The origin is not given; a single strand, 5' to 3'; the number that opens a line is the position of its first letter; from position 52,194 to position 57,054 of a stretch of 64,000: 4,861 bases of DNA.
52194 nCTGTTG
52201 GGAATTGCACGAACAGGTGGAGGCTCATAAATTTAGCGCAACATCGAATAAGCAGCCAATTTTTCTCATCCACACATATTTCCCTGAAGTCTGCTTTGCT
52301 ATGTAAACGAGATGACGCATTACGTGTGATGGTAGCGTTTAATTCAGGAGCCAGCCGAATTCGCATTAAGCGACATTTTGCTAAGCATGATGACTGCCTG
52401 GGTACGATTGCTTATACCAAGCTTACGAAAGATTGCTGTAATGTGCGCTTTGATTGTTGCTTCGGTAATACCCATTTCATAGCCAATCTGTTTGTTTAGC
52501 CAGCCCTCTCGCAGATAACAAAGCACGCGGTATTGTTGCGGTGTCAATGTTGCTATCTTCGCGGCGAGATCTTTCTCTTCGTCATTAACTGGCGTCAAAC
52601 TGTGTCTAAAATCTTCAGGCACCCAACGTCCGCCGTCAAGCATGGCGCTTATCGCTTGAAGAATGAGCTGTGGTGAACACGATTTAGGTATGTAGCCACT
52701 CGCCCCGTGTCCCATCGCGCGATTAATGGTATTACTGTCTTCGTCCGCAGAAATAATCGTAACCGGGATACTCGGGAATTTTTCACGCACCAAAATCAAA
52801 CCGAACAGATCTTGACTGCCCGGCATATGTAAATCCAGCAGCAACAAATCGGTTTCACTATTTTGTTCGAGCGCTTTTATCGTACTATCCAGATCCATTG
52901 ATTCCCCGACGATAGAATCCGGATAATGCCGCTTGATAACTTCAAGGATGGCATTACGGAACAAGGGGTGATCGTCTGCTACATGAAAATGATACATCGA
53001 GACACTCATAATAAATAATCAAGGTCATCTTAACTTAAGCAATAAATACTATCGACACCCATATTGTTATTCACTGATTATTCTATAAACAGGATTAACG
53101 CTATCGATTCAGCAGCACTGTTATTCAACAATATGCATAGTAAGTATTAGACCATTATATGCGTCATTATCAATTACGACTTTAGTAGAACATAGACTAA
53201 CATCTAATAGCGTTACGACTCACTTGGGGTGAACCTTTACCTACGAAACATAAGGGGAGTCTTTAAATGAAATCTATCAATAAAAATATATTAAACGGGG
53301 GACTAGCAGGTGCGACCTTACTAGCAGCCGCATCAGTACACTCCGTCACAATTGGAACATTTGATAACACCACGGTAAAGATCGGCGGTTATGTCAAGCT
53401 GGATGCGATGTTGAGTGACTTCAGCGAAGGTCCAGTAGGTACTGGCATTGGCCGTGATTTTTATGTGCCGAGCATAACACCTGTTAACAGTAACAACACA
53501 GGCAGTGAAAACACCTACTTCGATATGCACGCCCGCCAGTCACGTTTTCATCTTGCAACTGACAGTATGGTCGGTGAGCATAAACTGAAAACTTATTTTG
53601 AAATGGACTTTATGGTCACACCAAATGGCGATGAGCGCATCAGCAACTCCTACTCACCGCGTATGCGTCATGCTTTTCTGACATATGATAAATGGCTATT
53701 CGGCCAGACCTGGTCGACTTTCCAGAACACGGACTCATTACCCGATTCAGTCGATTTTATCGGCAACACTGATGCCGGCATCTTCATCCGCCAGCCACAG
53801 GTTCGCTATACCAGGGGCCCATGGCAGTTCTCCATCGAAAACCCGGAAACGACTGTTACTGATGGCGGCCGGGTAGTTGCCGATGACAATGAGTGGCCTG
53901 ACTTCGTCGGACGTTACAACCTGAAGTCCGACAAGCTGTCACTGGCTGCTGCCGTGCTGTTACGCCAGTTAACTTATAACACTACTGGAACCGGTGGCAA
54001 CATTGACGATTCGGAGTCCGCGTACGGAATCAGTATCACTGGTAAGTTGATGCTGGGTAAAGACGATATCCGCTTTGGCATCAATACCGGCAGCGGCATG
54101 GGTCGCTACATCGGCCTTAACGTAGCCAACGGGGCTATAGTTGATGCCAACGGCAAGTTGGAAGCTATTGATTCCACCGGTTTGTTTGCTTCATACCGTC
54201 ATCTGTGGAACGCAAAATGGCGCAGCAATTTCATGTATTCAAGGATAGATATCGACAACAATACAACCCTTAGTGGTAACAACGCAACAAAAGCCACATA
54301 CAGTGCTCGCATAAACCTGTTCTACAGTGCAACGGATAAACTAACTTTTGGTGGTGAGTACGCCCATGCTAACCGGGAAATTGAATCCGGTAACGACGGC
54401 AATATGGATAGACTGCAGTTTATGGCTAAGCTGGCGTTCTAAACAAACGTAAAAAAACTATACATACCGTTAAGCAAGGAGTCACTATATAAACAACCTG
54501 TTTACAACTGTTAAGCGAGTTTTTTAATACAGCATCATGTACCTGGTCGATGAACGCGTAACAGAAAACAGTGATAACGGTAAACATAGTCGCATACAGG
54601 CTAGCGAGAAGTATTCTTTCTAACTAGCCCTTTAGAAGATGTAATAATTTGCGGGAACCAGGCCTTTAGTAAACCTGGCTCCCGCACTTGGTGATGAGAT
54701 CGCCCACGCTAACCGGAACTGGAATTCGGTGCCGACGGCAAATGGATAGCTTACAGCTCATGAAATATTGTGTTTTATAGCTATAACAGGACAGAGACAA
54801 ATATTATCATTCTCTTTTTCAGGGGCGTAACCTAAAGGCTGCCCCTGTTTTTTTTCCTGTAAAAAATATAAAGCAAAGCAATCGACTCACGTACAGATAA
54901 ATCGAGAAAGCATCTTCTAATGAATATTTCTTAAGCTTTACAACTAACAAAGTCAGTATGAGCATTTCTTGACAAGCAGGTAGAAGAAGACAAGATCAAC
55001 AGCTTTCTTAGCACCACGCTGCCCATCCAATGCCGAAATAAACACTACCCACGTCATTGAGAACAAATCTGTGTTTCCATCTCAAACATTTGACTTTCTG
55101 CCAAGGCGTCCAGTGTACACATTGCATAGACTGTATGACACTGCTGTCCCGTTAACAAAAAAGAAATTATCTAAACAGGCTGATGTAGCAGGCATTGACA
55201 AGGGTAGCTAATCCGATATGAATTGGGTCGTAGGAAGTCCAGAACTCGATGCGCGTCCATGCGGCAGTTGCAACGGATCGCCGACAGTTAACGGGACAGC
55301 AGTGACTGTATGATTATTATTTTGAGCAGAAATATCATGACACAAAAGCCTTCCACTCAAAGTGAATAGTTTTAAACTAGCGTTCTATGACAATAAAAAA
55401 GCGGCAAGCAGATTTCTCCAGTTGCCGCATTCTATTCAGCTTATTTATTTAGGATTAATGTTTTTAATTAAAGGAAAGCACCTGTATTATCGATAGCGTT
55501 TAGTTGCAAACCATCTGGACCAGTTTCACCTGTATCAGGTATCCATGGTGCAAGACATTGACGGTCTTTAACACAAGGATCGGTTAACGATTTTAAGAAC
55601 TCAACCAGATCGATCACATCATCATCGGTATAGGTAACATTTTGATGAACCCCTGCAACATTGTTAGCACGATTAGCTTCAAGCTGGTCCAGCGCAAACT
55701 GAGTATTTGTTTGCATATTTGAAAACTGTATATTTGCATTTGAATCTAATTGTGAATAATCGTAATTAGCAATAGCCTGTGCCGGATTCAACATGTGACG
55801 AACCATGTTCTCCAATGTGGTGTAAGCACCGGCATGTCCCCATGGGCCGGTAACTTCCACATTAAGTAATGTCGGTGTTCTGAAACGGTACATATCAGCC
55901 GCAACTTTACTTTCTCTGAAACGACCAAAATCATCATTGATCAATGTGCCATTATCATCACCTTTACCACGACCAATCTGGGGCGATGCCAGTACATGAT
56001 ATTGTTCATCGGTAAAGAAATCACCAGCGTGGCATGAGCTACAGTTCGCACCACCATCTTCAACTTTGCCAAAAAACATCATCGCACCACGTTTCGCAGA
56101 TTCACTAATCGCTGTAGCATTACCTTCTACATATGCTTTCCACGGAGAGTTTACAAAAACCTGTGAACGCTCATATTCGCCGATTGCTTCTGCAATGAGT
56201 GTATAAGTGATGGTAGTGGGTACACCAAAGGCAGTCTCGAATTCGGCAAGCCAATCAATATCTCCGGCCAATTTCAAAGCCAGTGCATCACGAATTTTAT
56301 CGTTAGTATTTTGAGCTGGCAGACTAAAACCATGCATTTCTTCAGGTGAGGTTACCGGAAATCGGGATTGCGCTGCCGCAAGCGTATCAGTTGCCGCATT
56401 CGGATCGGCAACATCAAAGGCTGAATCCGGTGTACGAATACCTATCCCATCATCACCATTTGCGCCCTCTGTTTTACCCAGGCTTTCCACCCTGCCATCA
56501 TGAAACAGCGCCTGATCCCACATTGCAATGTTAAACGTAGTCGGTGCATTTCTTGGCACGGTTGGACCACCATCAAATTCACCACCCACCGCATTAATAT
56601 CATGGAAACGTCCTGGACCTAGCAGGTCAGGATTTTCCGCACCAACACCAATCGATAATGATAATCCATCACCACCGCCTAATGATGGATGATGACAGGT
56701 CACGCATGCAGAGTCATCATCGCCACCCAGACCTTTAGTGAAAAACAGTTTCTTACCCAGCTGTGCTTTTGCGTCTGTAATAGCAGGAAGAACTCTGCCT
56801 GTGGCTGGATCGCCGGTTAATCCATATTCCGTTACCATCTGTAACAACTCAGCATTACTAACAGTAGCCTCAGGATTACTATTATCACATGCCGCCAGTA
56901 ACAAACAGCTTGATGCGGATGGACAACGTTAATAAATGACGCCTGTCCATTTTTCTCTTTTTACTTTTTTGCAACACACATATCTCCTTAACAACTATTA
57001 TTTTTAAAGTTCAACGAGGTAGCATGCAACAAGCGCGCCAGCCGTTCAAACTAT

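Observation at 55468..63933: Periplasmic copper island: two MbnH-like di-heme enzymes, an MbnP-like partner, OM beta-barrels, and a shared 31-bp upstream motif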

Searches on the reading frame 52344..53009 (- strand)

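Call 5: search_protein_families(library=ncbifam, proteins=[window:52344-53009:-], max_evalue=0.01)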
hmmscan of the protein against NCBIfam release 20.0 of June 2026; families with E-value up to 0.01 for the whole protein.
window:52344-53009:- (221 aa): 62 families (the best 25 are shown)
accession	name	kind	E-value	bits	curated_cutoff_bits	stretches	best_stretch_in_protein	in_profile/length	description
NF041830.1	RR_TF_ErdR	exception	1.4e-60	204.7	390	1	6-213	2-209/213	response regulator transcription factor ErdR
NF007935.0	PRK10651.1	equivalog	7.3e-29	100.5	250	1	10-210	11-211/216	two-component system response regulator NarL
NF047785.1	respo_reg_MadR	equivalog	5.2e-26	91.3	300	1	10-214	5-208/209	MadR family response regulator transcription factor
NF007708.0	PRK10403.1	equivalog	1.6e-24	86.6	343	1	4-209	5-208/215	nitrate/nitrite response regulator protein NarP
NF052445.1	RespRegMctR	equivalog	2.8e-24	85.7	300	1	10-203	6-193/205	two-component system response regulator MctR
NF011896.0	PRK15369.1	equivalog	6.5e-22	78.2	242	1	6-214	4-209/211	two component system response regulator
NF007403.0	PRK09935.1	equivalog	1.1e-16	61.1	271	1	10-201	8-196/210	fimbria biosynthesis transcriptional regulator FimZ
NF007018.1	PRK09483.1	equivalog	3.2e-16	59.6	280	1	8-203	4-197/217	UvrY/SirA/GacA family response regulator transcription factor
NF007419.0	PRK09958.1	equivalog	2.2e-15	56.8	251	1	10-200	5-189/204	acid-sensing system DNA-binding response regulator EvgA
NF007505.1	PRK10100.1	equivalog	7.7e-13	48.6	250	1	79-207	69-197/204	biofilm master transcriptional regulator CsgD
NF008098.0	PRK10840.1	equivalog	1.9e-12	47.1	235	1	9-216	7-212/216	response regulator transcription factor RcsB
NF006900.1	PRK09390.1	equivalog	5.2e-12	45.7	255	1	6-208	5-196/203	response regulator FixJ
NF007685.0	PRK10360.1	equivalog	1.9e-11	44.1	258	1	10-203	6-186/196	response regulator transcription factor UhpA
NF003420.0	PRK04841.1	equivalog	1.7e-10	39.6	537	1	151-210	835-894/903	HTH-type transcriptional regulator MalT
NF052313.1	T9SS_RR_PorX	equivalog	4e-10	39.1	300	1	11-134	7-126/513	T9SS response regulator signal transducer PorX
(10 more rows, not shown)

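Call 6: search_protein_families(library=pfam, proteins=[window:52344-53009:-], max_evalue=0.01)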
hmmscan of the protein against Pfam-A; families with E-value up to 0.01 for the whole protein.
window:52344-53009:- (221 aa): 4 families
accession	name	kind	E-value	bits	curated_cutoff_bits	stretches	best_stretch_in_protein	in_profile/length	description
PF00072.30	Response_reg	-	1.8e-16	60.7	30.2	1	9-120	2-110/111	Response regulator receiver domain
PF00196.25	GerE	-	2.2e-16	59.7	23.5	1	154-208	2-56/57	Bacterial regulatory proteins, luxR family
PF04545.22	Sigma70_r4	-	0.0042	17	24.1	0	152-197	2-48/50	Sigma-70, region 4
PF08281.18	Sigma70_r4_2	-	0.0068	16.5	25.7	0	148-197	4-54/54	Sigma-70, region 4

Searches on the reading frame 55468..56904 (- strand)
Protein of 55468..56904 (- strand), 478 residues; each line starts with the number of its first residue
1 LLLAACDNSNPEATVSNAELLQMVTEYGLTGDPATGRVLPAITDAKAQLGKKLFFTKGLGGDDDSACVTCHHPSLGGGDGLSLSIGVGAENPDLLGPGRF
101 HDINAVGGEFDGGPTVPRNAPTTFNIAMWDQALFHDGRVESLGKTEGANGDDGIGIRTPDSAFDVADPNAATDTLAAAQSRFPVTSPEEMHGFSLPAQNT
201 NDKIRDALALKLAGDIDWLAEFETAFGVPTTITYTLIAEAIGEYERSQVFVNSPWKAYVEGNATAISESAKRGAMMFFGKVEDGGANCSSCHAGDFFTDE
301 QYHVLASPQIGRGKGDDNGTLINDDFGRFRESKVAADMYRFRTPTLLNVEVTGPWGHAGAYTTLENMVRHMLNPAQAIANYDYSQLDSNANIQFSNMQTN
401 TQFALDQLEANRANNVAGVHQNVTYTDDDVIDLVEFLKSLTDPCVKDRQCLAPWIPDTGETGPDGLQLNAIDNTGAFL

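Call 5: search_protein_families(library=ncbifam, proteins=[window:55468-56904:-], max_evalue=0.01)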
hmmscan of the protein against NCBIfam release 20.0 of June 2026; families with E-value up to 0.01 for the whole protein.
window:55468-56904:- (478 aa): 6 families
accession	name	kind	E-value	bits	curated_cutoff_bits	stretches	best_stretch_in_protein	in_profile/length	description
TIGR03981.2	SAM_quin_mod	hypoth_equivalog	3.3e-55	187.7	340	1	10-387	12-374/411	His-Xaa-Ser system-associated MauG-like protein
TIGR04039.1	MXAN_0977_Heme2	hypoth_equivalog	2.2e-36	125.6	362.85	2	210-442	110-323/336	MbnH family di-heme enzyme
TIGR03791.1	TTQ_mauG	equivalog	3.8e-32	111.7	443.85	2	177-372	77-245/291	tryptophan tryptophylquinone biosynthesis enzyme MauG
TIGR04484.1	thiosulf_SoxA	equivalog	0.00064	19.1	110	0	45-74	106-133/212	sulfur oxidation c-type cytochrome SoxA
NF052341.1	hydrazine_gamma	equivalog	0.0038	16.2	625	0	239-365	170-305/339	hydrazine synthase subunit gamma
NF040606.1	CytoC_perox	subfamily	0.0072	15.6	150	0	342-439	427-524/524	di-heme-cytochrome C peroxidase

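Call 6: search_protein_families(library=pfam, proteins=[window:55468-56904:-], max_evalue=0.01)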
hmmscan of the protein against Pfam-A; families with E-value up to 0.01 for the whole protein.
window:55468-56904:- (478 aa): 3 families
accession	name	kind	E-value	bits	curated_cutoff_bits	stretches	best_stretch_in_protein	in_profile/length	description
PF03150.19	CCP_MauG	-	3.3e-33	115.9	25.6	1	45-263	2-148/149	Di-haem cytochrome c peroxidase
PF00034.26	Cytochrom_C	-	0.00021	23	21.3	0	48-95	2-31/90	Cytochrome c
PF09086.16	DUF1924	-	0.00059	20.6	22.5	0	267-299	5-40/96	Domain of unknown function (DUF1924)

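Call 16: search_solved_structures(query=window:55468-56904:-, max_evalue=0.001, show_alignments=1)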
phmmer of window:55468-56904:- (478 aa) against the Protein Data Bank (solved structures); distinct sequences matched with E-value up to 0.001: 29.
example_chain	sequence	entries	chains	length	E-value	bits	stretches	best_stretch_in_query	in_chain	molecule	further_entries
1nml_A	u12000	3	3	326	5.3e-25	91.2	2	212-371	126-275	di-haem cytochrome c peroxidase | Cytochrome c peroxidase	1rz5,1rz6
4aao_A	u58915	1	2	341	9.8e-24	87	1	224-400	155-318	CYTOCHROME C551 PEROXIDASE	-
4aal_A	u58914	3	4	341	9.9e-24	87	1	224-400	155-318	CYTOCHROME C551 PEROXIDASE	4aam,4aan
1eb7_A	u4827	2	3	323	1.2e-21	80.1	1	218-373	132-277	CYTOCHROME C551 PEROXIDASE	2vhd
2c1u_A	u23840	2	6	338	3.2e-20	75.4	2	218-372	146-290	DI-HAEM CYTOCHROME C PEROXIDASE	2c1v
3hq8_A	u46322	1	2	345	1.6e-18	69.8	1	179-371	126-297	Cytochrome c551 peroxidase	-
3hq6_A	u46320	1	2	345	2e-18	69.5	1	209-371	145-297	Cytochrome c551 peroxidase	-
3hq9_A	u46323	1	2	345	2e-18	69.5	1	202-371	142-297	Cytochrome c551 peroxidase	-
6e1c_A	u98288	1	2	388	4.8e-18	68.3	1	202-372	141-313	Di-heme enzyme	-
3hq7_A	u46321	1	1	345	3.5e-17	65.4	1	210-371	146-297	Cytochrome c551 peroxidase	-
9qdt_A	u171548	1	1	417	7.8e-17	64.3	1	229-373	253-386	Probable cytochrome c peroxidase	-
3o5c_A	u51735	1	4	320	4.2e-15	58.6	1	219-373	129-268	Cytochrome c551 peroxidase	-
1iqc_A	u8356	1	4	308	4.2e-14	55.2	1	218-371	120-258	di-heme peroxidase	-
1zzh_A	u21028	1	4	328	1.3e-13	53.6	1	221-388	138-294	cytochrome c peroxidase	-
6qkn_A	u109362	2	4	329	1.1e-12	50.5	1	195-373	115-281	Cytochrome-c peroxidase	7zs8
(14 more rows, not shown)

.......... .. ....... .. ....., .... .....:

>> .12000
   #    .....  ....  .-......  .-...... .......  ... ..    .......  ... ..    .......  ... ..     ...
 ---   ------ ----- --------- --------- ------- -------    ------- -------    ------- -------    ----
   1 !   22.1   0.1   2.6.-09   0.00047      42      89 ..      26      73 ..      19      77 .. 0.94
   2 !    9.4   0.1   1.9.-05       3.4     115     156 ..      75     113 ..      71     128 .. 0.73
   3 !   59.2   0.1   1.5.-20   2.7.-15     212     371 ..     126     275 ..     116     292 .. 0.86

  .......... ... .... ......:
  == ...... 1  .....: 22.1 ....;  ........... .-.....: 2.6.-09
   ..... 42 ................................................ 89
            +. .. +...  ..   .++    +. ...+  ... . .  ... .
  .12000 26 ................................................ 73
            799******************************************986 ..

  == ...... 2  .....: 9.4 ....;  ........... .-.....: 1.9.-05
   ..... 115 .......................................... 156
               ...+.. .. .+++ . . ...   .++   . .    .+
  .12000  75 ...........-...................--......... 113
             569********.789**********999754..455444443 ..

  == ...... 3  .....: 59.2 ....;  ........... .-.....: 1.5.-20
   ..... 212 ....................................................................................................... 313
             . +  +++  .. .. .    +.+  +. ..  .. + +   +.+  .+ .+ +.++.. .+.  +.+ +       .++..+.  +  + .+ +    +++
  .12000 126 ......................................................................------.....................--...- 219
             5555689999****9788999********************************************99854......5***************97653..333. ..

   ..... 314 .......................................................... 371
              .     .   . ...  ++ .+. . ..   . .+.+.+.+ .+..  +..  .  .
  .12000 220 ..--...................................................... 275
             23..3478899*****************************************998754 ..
